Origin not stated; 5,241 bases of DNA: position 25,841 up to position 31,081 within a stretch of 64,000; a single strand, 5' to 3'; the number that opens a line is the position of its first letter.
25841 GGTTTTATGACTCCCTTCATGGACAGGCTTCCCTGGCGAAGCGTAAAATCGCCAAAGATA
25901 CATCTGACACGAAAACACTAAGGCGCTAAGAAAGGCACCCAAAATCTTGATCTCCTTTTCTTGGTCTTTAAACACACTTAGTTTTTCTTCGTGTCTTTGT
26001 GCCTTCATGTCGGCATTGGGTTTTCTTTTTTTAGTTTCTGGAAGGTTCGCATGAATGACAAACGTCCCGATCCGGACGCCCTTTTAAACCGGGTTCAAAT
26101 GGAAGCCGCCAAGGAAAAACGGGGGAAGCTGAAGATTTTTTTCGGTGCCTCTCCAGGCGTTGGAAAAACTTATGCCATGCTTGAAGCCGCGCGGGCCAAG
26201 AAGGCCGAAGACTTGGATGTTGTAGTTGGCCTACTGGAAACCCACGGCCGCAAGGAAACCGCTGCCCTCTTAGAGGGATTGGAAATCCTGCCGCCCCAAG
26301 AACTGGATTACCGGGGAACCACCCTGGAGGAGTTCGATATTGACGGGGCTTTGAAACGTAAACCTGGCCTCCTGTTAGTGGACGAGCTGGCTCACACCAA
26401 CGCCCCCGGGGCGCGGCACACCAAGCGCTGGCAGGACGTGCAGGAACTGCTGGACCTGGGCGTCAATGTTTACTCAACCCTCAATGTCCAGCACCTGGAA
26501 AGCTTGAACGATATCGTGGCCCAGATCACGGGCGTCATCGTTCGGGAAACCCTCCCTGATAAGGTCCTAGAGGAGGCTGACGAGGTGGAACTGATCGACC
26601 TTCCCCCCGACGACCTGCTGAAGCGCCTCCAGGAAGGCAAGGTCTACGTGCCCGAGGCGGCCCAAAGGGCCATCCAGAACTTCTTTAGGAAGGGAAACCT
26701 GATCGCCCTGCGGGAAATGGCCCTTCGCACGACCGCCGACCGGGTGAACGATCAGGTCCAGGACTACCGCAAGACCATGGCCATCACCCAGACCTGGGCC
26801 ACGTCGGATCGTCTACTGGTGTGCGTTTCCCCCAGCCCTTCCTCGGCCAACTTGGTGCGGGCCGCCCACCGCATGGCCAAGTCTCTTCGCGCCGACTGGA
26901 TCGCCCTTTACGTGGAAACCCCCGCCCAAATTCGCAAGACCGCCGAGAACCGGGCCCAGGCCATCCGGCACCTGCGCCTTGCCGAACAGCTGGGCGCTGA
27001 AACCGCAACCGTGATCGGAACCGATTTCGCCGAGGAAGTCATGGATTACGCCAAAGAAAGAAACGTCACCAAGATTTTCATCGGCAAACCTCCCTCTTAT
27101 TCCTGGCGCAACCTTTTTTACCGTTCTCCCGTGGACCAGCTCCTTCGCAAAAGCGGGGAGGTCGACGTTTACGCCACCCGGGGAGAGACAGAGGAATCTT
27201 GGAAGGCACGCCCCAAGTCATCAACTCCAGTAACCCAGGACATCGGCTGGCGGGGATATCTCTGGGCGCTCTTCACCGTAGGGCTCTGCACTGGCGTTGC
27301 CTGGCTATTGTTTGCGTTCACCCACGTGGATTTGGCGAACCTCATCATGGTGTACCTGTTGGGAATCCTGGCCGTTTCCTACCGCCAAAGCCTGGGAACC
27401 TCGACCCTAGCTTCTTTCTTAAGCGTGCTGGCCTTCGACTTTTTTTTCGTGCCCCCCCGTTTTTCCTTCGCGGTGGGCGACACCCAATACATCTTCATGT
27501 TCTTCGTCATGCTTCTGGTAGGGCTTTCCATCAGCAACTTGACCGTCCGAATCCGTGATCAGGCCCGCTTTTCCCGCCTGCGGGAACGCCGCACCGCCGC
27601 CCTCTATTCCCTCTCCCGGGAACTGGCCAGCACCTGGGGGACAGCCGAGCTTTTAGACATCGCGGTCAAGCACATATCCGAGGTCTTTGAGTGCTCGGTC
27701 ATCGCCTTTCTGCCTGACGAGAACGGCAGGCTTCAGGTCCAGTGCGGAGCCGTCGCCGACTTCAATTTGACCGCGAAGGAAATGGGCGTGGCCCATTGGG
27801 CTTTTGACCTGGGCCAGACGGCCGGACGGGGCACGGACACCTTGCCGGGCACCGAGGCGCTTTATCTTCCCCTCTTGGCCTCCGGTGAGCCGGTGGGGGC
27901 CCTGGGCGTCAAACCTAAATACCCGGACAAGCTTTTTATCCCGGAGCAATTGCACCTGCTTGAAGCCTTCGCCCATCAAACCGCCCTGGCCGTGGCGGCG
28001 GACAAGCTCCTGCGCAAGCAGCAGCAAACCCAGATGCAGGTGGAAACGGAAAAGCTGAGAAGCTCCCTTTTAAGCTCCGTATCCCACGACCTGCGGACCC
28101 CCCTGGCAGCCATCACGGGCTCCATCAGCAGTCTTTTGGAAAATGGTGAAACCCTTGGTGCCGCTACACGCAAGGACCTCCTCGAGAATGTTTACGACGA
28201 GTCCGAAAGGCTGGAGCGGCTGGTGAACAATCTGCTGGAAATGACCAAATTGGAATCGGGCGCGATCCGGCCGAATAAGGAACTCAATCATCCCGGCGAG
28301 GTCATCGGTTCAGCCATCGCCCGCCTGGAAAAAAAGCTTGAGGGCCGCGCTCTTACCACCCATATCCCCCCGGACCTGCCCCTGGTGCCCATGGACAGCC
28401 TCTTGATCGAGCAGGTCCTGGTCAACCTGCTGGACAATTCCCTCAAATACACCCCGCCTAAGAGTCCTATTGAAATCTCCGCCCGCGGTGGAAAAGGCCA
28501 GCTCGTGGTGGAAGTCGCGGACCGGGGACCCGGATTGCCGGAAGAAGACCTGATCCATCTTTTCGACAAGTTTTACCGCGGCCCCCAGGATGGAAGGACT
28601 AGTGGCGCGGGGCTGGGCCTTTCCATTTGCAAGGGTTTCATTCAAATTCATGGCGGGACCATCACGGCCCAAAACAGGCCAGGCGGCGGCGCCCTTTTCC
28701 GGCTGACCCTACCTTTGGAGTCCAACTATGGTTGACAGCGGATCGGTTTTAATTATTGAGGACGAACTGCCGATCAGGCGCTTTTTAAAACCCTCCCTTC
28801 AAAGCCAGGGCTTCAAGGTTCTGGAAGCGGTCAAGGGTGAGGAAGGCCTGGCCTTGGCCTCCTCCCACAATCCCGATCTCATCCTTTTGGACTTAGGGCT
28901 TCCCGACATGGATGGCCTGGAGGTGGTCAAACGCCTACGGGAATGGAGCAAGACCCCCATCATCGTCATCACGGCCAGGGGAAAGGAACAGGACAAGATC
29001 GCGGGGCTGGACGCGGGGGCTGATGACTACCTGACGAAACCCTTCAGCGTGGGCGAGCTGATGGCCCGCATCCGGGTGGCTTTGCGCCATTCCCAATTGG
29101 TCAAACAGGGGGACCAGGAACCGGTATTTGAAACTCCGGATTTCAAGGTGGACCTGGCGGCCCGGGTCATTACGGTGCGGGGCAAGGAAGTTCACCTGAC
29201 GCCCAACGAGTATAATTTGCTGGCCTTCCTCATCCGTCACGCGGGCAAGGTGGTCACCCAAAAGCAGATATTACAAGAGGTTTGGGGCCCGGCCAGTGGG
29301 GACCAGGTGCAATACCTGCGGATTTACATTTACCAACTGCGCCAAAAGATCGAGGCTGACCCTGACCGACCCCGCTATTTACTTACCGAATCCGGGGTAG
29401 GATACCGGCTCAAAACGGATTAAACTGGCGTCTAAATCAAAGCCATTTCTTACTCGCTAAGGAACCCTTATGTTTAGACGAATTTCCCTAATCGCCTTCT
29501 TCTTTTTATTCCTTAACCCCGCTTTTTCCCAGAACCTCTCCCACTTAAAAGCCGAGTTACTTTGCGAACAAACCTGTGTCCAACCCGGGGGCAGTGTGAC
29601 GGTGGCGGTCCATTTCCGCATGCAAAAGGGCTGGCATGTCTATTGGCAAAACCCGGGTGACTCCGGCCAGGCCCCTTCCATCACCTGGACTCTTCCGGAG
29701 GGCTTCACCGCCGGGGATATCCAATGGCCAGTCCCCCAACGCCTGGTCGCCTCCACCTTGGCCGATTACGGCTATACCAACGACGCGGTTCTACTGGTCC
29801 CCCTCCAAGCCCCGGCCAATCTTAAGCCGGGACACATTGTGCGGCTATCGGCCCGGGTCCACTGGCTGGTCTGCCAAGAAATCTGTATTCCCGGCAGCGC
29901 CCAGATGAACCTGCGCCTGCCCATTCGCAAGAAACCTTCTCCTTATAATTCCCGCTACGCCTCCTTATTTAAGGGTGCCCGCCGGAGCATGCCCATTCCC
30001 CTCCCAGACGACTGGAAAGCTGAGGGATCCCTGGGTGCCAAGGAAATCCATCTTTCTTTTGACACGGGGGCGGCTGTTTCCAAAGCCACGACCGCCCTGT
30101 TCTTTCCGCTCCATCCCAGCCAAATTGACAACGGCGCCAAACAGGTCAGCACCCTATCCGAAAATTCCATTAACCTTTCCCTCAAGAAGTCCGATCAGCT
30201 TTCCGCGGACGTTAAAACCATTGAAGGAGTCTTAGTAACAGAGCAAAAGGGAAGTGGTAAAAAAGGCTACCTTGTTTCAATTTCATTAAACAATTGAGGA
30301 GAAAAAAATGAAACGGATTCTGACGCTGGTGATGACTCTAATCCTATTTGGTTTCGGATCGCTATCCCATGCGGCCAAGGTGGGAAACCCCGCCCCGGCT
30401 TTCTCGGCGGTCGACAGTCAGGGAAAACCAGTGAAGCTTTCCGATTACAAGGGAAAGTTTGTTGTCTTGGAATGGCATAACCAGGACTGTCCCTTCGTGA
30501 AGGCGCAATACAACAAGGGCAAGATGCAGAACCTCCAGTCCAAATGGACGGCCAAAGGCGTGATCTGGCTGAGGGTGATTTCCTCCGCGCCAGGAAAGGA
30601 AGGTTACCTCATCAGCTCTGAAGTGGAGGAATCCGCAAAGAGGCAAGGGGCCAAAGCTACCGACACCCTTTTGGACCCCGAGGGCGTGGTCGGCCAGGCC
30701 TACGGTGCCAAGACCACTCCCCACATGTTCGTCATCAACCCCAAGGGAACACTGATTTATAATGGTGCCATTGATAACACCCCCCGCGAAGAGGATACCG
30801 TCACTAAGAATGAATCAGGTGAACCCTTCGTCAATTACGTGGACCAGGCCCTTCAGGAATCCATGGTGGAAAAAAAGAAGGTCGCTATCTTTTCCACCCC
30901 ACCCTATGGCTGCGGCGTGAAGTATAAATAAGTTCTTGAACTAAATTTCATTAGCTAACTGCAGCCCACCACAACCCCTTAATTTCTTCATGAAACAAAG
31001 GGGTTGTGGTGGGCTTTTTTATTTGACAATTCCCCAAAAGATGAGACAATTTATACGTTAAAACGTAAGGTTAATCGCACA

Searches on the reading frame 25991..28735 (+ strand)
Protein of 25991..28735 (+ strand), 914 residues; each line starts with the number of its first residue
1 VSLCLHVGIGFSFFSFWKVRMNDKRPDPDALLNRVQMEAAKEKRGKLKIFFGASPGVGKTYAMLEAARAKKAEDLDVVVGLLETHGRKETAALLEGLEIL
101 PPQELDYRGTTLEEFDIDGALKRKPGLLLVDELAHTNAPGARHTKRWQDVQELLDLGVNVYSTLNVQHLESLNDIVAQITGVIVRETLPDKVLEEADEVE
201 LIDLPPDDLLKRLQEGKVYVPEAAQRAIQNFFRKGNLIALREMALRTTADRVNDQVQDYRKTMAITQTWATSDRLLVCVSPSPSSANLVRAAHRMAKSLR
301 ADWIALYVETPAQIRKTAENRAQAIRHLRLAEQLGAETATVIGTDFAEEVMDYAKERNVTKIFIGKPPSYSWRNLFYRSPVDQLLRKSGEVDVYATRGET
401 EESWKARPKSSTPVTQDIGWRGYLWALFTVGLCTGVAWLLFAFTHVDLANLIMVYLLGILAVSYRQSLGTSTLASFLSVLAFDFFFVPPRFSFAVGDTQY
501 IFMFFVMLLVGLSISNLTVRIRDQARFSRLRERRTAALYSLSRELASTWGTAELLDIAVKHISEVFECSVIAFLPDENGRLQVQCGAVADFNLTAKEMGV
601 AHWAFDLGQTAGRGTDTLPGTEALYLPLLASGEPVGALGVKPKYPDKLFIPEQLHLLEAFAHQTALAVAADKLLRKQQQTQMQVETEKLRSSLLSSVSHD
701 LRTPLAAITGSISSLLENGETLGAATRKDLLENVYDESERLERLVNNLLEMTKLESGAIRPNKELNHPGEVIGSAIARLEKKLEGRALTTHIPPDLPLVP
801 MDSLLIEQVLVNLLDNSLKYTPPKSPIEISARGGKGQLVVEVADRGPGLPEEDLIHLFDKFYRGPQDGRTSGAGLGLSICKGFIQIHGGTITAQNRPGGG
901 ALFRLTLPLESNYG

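Call 8: search_protein_families(library=pfam, proteins=[window:25991-28735:+], max_evalue=0.001)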
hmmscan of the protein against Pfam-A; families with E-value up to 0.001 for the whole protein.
window:25991-28735:+ (914 aa): 8 families
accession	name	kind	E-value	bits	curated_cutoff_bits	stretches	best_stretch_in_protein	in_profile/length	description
PF02702.23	KdpD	-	3.4e-97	324.4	26.1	1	43-252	1-210/210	Osmosensitive K+ channel His kinase sensor domain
PF02518.31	HATPase_c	-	3.3e-29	102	26.4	1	802-910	2-110/111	Histidine kinase-, DNA gyrase B-, and HSP90-like ATPase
PF13493.11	DUF4118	-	1.8e-28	98.9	28.4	1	423-529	1-105/107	Domain of unknown function (DUF4118)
PF00512.31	HisKA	-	9e-16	58.1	26.9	1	690-757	2-66/66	His Kinase A (phospho-acceptor) domain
PF13492.12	GAF_3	-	4.7e-13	50.1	27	1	552-669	3-128/129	GAF domain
PF00582.32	Usp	-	2e-06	28.8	24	1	273-388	3-133/141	Universal stress protein family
PF13185.12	GAF_2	-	1.1e-05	26.1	28.6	1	598-668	54-135/136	GAF domain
PF01590.32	GAF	-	0.00018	22.5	22.4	0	553-668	4-133/133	GAF domain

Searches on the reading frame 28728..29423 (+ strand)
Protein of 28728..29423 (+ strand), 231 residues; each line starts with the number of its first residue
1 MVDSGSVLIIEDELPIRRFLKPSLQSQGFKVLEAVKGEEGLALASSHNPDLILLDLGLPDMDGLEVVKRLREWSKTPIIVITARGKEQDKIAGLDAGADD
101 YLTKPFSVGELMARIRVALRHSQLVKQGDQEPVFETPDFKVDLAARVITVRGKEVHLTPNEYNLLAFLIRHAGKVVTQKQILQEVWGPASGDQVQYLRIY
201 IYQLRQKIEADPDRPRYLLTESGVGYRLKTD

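Call 8: search_protein_families(library=pfam, proteins=[window:28728-29423:+], max_evalue=0.001)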
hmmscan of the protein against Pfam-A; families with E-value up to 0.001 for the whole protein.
window:28728-29423:+ (231 aa): 2 families
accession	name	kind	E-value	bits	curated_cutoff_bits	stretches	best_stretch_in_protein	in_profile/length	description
PF00072.30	Response_reg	-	8.7e-32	110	30.2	1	7-116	1-111/111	Response regulator receiver domain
PF00486.34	Trans_reg_C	-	1.3e-24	86.5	26.2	1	152-228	1-77/77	Transcriptional regulatory protein, C terminal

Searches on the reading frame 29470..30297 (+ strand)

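Call 8: search_protein_families(library=pfam, proteins=[window:29470-30297:+], max_evalue=0.001)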
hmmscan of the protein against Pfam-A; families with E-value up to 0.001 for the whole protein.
window:29470-30297:+ (275 aa): 1 family
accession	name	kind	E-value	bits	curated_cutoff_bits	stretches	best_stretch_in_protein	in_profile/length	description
PF11412.14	DsbD_N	-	3.1e-22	79.3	25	1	39-147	16-115/119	Thiol:disulfide interchange protein DsbD, N-terminal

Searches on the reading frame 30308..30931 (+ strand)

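Call 8: search_protein_families(library=pfam, proteins=[window:30308-30931:+], max_evalue=0.001)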
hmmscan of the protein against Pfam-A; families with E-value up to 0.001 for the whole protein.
window:30308-30931:+ (207 aa): 3 families
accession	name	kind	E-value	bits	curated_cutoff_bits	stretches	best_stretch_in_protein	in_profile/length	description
PF00578.27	AhpC-TSA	-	5.2e-16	59.1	26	1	25-151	1-123/124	AhpC/TSA family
PF08534.16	Redoxin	-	1.2e-15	58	26.6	1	24-162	1-141/148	Redoxin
PF00255.25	GSHPx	-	0.00011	22.2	27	1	32-88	4-57/108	Glutathione peroxidase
